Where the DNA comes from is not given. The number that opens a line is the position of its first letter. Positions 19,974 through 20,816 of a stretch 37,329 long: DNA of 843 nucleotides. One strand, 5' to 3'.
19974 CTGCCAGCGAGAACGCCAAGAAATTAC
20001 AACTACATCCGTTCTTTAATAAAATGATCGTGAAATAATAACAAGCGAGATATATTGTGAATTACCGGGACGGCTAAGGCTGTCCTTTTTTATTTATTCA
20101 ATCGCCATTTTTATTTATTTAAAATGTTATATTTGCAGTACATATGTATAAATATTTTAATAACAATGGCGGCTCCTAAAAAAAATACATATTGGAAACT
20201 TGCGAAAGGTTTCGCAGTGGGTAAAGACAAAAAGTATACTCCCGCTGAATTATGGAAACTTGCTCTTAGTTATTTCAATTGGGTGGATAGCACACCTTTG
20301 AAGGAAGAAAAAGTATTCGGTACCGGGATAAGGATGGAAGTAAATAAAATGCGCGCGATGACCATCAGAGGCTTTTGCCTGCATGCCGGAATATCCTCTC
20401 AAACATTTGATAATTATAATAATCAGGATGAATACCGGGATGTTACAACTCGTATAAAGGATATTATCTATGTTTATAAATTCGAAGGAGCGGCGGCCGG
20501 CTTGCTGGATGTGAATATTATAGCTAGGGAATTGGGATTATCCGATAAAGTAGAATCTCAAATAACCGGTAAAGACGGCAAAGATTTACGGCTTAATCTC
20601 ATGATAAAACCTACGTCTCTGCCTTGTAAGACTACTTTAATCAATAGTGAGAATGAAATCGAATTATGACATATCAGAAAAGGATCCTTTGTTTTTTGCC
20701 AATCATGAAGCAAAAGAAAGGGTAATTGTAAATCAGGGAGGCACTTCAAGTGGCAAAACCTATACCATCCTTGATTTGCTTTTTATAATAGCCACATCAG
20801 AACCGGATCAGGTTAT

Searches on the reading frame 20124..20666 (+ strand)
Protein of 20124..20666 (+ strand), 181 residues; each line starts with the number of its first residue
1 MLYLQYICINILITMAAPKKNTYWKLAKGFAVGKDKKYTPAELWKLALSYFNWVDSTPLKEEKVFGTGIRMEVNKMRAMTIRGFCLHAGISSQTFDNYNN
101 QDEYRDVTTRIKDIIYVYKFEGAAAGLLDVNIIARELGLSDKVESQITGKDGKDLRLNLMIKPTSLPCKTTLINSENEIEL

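Call 75: search_protein_families(library=pfam, proteins=[window:20124-20666:+], max_evalue=0.01)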
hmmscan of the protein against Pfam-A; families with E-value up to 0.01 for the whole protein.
window:20124-20666:+ (181 aa): 1 family
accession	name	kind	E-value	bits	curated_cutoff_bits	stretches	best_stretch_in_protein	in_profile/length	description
PF16677.11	GP3_package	-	3e-19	69.6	29.4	1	33-143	1-103/105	DNA-packaging protein gp3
